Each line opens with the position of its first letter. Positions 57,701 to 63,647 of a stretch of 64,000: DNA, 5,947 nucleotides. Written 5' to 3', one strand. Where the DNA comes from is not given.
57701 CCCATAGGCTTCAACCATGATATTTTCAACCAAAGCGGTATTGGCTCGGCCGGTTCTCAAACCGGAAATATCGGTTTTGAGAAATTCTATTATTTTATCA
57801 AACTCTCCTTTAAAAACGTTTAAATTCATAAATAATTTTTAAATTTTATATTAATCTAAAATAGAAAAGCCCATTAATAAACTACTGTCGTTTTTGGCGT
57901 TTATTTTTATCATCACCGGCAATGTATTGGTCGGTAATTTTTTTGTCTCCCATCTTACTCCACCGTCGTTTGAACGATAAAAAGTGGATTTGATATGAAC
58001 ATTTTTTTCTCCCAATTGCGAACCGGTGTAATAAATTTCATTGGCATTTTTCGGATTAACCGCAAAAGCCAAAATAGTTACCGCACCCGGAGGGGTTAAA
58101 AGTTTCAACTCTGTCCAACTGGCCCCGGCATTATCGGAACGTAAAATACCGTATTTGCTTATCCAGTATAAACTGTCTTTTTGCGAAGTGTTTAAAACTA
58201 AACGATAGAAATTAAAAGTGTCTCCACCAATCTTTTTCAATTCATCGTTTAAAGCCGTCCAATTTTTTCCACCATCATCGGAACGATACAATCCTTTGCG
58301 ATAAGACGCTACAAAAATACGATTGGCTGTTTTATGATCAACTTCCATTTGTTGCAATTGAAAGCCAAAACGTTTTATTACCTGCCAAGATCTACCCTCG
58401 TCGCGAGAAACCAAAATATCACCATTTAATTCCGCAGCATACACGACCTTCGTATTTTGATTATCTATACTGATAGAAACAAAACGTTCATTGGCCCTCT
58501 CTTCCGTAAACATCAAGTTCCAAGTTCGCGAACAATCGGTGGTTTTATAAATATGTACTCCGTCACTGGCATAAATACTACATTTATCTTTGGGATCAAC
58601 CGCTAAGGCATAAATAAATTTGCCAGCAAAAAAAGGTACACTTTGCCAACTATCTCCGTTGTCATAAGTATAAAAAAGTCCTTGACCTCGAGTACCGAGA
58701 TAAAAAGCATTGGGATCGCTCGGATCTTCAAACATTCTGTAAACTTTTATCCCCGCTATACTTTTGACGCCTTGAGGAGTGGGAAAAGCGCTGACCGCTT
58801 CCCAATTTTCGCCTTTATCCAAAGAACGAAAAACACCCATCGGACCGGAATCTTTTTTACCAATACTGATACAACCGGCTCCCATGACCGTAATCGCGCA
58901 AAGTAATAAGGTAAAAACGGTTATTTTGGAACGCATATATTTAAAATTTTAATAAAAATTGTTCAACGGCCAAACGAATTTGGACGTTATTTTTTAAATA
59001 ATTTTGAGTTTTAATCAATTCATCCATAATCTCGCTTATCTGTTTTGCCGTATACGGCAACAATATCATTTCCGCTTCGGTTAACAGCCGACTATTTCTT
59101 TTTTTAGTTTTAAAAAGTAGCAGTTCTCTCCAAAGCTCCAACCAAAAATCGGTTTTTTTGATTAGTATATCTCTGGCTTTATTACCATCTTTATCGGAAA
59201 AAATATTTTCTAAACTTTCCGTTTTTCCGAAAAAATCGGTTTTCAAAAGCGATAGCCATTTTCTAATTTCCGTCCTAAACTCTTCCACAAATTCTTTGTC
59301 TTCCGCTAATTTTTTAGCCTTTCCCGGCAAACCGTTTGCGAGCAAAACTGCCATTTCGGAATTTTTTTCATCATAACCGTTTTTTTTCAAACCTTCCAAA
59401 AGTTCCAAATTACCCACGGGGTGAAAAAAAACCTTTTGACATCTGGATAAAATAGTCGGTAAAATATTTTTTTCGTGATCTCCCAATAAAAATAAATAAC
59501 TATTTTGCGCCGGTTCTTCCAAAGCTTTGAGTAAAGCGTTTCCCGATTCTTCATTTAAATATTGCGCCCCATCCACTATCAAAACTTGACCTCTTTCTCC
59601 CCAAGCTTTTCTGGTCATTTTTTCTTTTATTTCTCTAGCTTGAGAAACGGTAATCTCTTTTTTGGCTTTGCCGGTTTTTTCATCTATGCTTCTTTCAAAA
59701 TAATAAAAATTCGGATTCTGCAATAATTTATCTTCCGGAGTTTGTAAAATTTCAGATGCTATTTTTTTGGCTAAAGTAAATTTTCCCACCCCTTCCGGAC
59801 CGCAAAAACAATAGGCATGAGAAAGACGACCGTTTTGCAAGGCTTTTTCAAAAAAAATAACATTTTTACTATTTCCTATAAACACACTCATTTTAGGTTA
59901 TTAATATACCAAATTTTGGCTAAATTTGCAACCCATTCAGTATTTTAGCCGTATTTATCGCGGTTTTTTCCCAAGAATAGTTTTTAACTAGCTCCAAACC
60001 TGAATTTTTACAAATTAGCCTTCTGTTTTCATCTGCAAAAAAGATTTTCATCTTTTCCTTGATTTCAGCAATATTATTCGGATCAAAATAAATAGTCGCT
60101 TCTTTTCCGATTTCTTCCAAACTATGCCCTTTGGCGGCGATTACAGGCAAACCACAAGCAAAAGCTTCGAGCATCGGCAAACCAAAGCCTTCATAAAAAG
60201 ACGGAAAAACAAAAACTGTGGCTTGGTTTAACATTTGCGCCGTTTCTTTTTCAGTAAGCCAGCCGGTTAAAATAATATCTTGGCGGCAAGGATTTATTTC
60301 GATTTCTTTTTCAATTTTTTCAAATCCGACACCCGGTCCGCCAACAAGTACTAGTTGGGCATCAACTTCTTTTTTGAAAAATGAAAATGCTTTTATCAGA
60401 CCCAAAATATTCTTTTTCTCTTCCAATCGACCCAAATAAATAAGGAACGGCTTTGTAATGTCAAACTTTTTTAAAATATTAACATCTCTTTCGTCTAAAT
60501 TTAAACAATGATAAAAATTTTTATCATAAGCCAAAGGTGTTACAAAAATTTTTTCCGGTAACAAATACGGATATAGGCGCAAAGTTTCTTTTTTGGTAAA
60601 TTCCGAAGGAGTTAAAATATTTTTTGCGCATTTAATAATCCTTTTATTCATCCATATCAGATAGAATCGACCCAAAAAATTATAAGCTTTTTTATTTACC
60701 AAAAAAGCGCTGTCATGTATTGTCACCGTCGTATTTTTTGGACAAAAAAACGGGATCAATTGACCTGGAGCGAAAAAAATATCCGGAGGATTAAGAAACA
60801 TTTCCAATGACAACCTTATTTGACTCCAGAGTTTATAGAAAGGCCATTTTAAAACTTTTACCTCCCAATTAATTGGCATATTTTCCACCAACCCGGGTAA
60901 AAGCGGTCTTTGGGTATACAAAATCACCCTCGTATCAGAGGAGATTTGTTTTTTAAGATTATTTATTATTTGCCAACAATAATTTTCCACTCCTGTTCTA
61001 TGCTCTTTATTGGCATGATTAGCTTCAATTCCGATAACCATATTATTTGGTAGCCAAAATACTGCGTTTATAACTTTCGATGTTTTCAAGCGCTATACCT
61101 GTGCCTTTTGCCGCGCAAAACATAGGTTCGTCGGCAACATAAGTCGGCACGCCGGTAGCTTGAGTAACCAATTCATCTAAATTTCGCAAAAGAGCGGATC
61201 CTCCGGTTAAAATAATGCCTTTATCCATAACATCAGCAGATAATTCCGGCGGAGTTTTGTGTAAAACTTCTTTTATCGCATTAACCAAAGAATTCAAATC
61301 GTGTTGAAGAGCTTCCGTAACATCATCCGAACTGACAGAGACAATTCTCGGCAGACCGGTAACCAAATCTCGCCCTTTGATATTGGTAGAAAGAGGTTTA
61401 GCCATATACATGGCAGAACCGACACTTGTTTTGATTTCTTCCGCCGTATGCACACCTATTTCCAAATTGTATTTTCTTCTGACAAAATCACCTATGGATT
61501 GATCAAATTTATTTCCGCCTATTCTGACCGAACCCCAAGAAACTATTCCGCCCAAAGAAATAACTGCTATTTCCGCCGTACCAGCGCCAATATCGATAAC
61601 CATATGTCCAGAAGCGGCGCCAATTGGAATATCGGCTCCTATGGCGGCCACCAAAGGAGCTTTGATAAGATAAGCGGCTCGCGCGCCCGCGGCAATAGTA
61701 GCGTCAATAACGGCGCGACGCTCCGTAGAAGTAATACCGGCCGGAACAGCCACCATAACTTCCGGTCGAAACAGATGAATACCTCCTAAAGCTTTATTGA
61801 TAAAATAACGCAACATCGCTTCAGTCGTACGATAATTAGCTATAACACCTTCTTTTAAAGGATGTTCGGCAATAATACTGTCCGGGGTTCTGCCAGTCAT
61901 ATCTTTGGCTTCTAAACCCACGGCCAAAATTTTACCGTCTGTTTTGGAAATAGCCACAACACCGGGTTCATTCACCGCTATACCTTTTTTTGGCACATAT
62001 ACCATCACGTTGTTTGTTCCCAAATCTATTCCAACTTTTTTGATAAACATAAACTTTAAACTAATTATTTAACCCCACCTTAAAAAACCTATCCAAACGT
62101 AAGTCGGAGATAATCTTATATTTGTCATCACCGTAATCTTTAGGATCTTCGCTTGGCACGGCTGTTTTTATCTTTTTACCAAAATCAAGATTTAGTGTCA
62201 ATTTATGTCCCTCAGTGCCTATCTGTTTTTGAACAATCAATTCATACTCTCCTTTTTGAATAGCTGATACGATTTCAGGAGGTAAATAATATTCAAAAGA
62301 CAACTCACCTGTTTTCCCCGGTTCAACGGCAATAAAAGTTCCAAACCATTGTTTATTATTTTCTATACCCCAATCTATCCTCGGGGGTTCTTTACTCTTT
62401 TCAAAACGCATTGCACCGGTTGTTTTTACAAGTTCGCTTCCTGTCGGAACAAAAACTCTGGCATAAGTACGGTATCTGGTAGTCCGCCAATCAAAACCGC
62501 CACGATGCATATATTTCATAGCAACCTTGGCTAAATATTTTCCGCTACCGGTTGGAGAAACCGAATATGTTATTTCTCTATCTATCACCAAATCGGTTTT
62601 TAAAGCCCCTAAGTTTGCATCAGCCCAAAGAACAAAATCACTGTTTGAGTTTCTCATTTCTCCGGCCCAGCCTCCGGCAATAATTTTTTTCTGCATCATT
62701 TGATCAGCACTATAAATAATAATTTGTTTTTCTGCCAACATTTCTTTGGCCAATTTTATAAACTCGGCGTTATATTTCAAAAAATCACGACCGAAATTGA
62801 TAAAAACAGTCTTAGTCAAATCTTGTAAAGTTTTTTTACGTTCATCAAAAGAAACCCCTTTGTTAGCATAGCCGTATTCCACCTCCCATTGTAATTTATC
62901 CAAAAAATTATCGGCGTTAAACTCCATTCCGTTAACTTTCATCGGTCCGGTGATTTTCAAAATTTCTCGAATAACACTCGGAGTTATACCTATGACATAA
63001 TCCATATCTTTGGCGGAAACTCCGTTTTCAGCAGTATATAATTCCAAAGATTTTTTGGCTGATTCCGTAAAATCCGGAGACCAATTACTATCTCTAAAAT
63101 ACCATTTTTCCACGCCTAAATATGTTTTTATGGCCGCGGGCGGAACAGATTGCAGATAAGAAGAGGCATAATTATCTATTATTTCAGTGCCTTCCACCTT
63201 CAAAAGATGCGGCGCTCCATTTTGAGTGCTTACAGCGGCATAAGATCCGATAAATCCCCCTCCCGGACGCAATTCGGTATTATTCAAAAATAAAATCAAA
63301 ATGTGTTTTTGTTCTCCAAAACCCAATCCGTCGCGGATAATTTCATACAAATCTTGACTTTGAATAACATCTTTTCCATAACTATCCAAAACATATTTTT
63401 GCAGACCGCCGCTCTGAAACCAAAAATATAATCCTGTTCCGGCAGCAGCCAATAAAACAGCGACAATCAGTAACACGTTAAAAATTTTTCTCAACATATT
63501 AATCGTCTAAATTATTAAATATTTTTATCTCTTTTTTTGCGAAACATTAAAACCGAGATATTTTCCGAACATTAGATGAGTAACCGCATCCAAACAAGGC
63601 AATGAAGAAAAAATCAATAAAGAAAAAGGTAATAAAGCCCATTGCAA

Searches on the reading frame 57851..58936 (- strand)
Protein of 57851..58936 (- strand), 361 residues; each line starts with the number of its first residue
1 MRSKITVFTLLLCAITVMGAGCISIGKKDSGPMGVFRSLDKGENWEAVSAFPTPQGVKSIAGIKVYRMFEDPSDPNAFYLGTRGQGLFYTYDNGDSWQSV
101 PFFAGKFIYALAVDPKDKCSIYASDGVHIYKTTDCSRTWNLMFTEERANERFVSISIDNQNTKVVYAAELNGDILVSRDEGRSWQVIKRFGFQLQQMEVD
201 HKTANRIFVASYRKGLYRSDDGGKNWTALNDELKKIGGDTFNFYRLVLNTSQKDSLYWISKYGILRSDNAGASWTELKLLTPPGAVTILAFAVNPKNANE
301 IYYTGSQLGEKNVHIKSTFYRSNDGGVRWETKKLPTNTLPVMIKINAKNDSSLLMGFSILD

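Call 48: search_protein_families(library=pfam, proteins=[window:57851-58936:-], max_evalue=0.001)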
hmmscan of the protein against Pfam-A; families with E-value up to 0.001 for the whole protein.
window:57851-58936:- (361 aa): 7 families
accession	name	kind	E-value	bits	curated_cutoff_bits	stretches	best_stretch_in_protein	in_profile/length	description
PF15902.12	Sortilin-Vps10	-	2.5e-25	89.6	33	3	216-331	3-111/446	Sortilin, neurotensin receptor 3,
PF14870.12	PSII_BNR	-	1.7e-13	50.9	27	1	35-186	127-268/303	Photosynthesis system II assembly factor YCF48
PF02012.26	BNR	-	1.8e-12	45.7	27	0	217-227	1-11/12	BNR/Asp-box repeat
PF13088.12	BNR_2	-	6.2e-06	26.2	31.4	0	258-337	78-159/277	BNR repeat-like domain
PF19755.4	DUF6242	-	1.3e-05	25.6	29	0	130-226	121-217/217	Domain of unknown function (DUF6242)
PF15899.11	BNR_6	-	0.00028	21.1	27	0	216-227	1-12/14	BNR-Asp box repeat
PF24316.1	Tli3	-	0.00031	21.5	27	0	136-197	48-109/129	T6SS Tli3 immunity protein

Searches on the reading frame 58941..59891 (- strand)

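Call 48: search_protein_families(library=pfam, proteins=[window:58941-59891:-], max_evalue=0.001)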
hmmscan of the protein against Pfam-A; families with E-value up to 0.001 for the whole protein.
window:58941-59891:- (316 aa): 4 families
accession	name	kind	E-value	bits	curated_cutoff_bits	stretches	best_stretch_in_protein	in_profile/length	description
PF13177.12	DNA_pol3_delta2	-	1.2e-31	110.3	27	1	8-158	3-159/161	DNA polymerase III, delta subunit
PF00004.35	AAA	-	3.7e-06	27.9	21.2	1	28-157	2-129/131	ATPase family associated with various cellular activities (AAA)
PF13401.12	AAA_22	-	7.3e-05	23.5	27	1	28-125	9-109/130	AAA domain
PF13245.12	AAA_19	-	0.00013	22.6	25.1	1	22-142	9-129/134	AAA domain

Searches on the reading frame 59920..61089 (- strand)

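Call 48: search_protein_families(library=pfam, proteins=[window:59920-61089:-], max_evalue=0.001)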
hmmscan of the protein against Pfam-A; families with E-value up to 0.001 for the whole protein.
window:59920-61089:- (389 aa): 5 families
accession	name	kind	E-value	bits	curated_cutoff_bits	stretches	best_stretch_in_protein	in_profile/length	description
PF00534.26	Glycos_transf_1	-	3.5e-31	108.5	26.4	1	211-363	13-168/172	Glycosyl transferases group 1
PF13692.12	Glyco_trans_1_4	-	1.2e-25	90.9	27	1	214-349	2-138/142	Glycosyl transferases group 1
PF20706.3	GT4-conflict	-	2e-08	34.1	26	1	214-318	198-310/385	Family 4 Glycosyltransferase in conflict systems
PF13439.12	Glyco_transf_4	-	2.6e-06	28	28.5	1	33-189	3-167/170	Glycosyltransferase Family 4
PF13524.12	Glyco_trans_1_2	-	0.0001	22.7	25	1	271-374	28-136/144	Glycosyl transferase-like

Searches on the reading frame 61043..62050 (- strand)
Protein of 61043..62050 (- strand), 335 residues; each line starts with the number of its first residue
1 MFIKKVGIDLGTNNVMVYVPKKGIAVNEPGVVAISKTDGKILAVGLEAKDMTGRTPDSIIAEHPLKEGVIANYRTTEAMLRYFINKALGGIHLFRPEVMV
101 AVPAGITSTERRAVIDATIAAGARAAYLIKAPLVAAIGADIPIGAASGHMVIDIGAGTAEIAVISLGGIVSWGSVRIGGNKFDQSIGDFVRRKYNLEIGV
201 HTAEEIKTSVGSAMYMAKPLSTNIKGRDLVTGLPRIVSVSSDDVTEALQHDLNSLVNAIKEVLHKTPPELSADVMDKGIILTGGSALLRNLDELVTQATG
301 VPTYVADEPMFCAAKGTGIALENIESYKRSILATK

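Call 48: search_protein_families(library=pfam, proteins=[window:61043-62050:-], max_evalue=0.001)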
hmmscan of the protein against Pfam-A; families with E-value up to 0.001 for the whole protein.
window:61043-62050:- (335 aa): 5 families
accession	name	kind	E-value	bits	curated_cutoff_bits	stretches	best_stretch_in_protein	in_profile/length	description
PF06723.19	MreB_Mbl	-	6.9e-127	423.2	27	1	4-328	2-326/327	MreB/Mbl protein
PF14450.12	FtsA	-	1.6e-12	48.3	31.8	1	150-316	1-127/127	Cell division protein FtsA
PF00012.26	HSP70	-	4.5e-09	35.5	20.6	1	97-210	135-256/599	Hsp70 protein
PF11104.14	PilM_2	-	2.9e-07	30.2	27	0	278-309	277-308/340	Type IV pilus assembly protein PilM;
PF00022.25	Actin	-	1.6e-06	27.4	27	0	58-193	58-190/410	Actin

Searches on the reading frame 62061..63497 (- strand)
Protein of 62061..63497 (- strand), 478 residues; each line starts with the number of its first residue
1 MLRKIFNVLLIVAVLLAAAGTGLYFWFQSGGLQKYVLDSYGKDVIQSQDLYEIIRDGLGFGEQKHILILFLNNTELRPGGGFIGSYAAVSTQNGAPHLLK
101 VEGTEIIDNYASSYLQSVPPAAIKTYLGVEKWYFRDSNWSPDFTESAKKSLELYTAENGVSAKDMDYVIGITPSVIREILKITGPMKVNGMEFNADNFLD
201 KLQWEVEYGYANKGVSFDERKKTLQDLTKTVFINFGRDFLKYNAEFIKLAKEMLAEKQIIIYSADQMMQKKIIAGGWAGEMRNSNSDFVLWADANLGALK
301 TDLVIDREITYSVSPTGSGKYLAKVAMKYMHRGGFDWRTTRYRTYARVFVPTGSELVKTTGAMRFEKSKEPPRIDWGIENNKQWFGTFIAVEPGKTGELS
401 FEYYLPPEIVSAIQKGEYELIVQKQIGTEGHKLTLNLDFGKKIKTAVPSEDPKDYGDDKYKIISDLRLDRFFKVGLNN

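Call 48: search_protein_families(library=pfam, proteins=[window:62061-63497:-], max_evalue=0.001)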
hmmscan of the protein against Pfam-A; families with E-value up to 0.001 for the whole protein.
window:62061-63497:- (478 aa): 1 family
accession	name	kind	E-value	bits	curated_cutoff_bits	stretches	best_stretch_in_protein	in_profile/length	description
PF13196.11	DUF4012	-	4.5e-26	92.5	28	1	63-203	3-140/144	Protein of unknown function (DUF4012)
